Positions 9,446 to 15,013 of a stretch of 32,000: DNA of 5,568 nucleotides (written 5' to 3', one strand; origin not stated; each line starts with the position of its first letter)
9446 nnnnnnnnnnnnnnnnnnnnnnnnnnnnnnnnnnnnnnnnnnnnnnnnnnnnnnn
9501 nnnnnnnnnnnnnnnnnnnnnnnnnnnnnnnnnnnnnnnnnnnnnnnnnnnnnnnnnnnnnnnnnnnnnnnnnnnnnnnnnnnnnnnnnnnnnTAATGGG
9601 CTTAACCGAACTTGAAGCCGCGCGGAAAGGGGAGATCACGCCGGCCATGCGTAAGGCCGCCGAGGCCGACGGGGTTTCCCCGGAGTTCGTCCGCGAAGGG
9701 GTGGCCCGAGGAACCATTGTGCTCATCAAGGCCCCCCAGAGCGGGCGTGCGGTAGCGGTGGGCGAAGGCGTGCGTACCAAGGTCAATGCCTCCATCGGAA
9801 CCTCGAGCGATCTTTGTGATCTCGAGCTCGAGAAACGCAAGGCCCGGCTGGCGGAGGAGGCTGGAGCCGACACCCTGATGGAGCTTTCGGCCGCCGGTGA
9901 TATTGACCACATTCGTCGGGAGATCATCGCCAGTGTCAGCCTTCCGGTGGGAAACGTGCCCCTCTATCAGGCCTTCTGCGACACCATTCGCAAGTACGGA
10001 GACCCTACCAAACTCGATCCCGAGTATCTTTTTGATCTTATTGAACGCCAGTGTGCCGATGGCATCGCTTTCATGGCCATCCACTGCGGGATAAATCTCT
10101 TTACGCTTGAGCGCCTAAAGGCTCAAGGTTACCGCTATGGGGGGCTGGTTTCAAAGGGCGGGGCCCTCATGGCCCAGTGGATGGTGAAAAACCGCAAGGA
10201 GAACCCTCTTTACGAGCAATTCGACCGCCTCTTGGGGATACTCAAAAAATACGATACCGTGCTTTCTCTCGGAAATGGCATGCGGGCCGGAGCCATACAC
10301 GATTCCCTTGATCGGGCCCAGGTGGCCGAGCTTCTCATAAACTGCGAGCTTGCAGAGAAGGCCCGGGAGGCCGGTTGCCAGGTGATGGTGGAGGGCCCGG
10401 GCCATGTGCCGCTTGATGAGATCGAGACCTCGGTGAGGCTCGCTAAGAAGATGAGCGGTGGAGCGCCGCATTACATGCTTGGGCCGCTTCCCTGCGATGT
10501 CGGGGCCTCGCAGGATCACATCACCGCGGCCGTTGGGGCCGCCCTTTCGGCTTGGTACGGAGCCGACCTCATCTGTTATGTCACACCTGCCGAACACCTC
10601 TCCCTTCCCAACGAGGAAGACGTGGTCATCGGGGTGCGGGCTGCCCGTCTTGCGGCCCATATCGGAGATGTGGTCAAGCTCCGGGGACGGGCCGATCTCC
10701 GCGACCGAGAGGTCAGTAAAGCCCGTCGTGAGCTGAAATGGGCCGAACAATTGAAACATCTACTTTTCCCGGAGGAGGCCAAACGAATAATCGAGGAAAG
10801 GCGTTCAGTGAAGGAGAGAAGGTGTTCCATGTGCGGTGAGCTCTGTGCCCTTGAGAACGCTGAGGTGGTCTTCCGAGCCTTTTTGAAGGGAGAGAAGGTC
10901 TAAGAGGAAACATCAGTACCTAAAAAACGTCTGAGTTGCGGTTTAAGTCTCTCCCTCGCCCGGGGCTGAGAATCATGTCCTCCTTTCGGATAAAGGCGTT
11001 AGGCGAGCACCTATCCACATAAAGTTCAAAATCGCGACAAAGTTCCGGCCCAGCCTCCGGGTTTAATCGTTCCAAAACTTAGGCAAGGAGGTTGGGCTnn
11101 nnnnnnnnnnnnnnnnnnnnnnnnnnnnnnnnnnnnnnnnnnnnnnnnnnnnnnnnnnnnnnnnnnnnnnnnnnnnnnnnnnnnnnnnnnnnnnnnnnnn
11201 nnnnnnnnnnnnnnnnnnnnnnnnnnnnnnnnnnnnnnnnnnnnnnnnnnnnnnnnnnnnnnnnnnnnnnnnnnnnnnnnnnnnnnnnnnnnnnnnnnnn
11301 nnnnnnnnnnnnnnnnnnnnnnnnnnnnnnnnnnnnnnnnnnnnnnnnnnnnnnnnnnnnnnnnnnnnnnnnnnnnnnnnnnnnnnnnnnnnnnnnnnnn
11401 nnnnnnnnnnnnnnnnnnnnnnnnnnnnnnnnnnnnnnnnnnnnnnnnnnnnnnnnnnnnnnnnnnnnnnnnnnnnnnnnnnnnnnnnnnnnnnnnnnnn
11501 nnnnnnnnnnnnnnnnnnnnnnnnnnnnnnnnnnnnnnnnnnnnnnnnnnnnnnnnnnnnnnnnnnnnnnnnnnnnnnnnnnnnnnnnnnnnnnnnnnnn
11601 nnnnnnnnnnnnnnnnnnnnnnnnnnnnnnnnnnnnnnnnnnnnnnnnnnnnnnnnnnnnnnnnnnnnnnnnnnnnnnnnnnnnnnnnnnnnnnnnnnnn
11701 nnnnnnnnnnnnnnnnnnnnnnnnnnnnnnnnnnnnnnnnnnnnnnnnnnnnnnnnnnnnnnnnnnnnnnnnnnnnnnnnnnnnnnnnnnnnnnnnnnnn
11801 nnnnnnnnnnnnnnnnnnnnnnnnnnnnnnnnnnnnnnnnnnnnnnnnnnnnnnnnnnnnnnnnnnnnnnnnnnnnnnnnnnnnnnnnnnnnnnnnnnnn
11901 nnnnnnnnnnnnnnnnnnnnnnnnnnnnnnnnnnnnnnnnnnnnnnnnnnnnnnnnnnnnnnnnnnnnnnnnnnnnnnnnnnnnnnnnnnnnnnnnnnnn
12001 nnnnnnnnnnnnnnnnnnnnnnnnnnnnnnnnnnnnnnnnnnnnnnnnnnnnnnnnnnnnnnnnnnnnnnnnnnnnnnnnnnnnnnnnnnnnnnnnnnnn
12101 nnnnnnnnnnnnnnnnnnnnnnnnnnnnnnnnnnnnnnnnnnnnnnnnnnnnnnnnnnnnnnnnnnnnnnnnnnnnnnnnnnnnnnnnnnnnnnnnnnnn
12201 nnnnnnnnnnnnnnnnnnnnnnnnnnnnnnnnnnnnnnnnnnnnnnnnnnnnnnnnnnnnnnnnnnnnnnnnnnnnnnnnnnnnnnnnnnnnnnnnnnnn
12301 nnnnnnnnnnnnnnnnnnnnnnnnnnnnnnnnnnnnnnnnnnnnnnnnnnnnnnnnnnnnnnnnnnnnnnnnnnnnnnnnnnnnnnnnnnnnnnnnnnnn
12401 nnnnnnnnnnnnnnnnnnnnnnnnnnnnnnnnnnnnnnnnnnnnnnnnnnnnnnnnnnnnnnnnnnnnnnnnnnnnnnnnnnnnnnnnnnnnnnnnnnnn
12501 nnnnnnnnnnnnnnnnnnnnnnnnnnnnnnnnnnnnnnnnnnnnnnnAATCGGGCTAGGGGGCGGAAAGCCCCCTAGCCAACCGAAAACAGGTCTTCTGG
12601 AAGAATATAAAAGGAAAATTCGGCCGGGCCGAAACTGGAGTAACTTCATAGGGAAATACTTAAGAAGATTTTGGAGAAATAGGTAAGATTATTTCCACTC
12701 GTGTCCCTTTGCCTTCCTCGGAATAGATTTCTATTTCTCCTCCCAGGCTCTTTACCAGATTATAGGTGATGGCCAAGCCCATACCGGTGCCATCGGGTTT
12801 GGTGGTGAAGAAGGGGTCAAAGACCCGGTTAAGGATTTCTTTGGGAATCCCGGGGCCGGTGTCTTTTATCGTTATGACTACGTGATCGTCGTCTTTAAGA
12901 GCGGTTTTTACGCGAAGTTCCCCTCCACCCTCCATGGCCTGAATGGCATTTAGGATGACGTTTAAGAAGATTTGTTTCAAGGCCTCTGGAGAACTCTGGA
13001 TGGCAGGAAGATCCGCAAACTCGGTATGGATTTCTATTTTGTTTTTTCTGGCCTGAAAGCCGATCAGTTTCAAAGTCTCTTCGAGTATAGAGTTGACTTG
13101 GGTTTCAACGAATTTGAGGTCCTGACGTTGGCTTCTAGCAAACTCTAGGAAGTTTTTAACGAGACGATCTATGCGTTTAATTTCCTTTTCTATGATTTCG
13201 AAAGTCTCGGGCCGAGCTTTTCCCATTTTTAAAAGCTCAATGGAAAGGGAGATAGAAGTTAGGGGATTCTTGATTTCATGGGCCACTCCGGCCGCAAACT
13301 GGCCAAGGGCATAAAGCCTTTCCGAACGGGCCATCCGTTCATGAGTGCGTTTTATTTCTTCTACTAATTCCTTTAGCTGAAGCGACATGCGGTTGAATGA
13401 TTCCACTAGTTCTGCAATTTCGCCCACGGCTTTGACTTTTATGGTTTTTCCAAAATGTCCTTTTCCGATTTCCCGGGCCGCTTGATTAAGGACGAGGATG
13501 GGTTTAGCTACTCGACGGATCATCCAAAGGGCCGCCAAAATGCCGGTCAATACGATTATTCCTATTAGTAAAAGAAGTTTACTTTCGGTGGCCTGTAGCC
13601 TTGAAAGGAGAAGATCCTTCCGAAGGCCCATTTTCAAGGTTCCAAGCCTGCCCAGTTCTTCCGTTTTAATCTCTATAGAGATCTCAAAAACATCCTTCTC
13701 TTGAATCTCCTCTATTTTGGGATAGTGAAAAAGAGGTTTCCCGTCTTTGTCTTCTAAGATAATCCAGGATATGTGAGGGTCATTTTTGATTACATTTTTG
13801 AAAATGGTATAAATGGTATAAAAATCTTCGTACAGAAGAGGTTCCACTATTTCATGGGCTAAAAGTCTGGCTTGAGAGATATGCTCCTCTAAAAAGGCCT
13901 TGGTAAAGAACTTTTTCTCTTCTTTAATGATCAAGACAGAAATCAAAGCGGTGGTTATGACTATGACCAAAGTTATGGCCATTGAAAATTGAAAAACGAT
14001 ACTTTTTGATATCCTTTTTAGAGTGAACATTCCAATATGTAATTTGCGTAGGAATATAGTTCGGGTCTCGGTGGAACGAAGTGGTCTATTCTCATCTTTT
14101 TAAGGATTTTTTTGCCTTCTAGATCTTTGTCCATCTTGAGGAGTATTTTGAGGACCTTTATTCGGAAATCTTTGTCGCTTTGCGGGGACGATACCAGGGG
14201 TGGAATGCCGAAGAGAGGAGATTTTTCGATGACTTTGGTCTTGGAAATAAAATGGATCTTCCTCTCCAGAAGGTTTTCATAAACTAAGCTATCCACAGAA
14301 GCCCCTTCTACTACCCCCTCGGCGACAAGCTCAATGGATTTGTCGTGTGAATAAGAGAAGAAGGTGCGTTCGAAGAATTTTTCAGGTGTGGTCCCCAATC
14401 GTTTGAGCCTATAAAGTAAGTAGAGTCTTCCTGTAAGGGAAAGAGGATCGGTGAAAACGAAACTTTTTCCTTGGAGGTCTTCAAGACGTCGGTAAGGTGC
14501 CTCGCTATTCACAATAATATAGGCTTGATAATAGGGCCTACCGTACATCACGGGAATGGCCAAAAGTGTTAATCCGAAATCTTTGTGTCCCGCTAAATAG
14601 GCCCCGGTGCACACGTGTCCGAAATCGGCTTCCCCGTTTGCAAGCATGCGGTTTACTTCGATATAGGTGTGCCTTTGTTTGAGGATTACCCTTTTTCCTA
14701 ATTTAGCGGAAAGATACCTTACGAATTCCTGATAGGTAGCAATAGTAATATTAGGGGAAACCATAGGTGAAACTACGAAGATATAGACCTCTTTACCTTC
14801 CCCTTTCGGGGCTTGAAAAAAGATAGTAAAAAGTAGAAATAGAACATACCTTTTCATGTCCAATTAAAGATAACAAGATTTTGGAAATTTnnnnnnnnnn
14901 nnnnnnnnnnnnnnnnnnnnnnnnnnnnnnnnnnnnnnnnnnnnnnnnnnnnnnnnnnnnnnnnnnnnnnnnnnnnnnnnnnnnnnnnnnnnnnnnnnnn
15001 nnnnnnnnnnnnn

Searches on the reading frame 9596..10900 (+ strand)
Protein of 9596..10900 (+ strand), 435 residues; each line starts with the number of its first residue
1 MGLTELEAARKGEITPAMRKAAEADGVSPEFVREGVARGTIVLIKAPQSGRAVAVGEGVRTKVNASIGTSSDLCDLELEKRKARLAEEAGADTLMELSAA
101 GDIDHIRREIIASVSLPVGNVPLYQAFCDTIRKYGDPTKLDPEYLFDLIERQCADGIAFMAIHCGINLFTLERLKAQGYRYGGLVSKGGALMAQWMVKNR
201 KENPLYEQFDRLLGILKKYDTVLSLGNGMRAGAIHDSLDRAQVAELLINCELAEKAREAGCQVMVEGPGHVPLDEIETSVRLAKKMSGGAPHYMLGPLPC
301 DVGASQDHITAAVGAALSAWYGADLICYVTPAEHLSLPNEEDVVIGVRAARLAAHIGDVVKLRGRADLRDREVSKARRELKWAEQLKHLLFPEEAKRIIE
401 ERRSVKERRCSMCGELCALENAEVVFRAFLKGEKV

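Call 41: search_protein_families(library=pfam, proteins=[window:9596-10900:+], max_evalue=0.0001)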
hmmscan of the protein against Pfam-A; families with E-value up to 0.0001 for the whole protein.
window:9596-10900:+ (435 aa): 1 family
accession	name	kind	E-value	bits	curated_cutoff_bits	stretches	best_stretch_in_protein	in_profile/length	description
PF01964.24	ThiC_Rad_SAM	-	7.1e-172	572.3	25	1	4-421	1-417/420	Radical SAM ThiC family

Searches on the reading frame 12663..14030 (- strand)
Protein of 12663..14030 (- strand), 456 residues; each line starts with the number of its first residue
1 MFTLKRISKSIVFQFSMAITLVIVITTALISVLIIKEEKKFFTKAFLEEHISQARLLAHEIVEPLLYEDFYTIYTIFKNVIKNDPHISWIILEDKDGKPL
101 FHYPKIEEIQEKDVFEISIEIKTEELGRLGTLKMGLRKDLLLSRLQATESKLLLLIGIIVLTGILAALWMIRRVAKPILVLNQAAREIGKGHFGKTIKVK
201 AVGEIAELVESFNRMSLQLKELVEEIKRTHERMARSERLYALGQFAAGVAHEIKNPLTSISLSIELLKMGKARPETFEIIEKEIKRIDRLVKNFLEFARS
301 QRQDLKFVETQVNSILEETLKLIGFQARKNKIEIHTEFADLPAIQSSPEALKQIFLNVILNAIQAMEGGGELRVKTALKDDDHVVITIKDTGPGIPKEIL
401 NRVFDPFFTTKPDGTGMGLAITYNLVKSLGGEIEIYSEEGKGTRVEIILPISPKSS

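Call 42: search_protein_families(library=pfam, proteins=[window:12663-14030:-], max_evalue=0.0001)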
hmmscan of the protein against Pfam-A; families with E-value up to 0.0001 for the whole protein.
window:12663-14030:- (456 aa): 4 families
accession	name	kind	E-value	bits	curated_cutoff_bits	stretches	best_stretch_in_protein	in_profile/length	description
PF02518.31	HATPase_c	-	2.3e-28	99.3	26.4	1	348-451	3-109/111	Histidine kinase-, DNA gyrase B-, and HSP90-like ATPase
PF00512.31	HisKA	-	2.4e-18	66.4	26.9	1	242-301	2-64/66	His Kinase A (phospho-acceptor) domain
PF00672.30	HAMP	-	1.2e-12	48.3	25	1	169-220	1-52/53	HAMP domain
PF13581.12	HATPase_c_2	-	4.7e-05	23.8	27.4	1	360-447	41-125/127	Histidine kinase-like ATPase domain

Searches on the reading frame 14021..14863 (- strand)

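Call 42: search_protein_families(library=pfam, proteins=[window:14021-14863:-], max_evalue=0.0001)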
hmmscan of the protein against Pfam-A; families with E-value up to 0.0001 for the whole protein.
window:14021-14863:- (281 aa): 1 family
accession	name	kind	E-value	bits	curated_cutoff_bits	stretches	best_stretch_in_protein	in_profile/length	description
PF12974.12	Phosphonate-bd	-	4.9e-58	196.8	27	1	29-270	1-242/242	ABC transporter, phosphonate, periplasmic substrate-binding protein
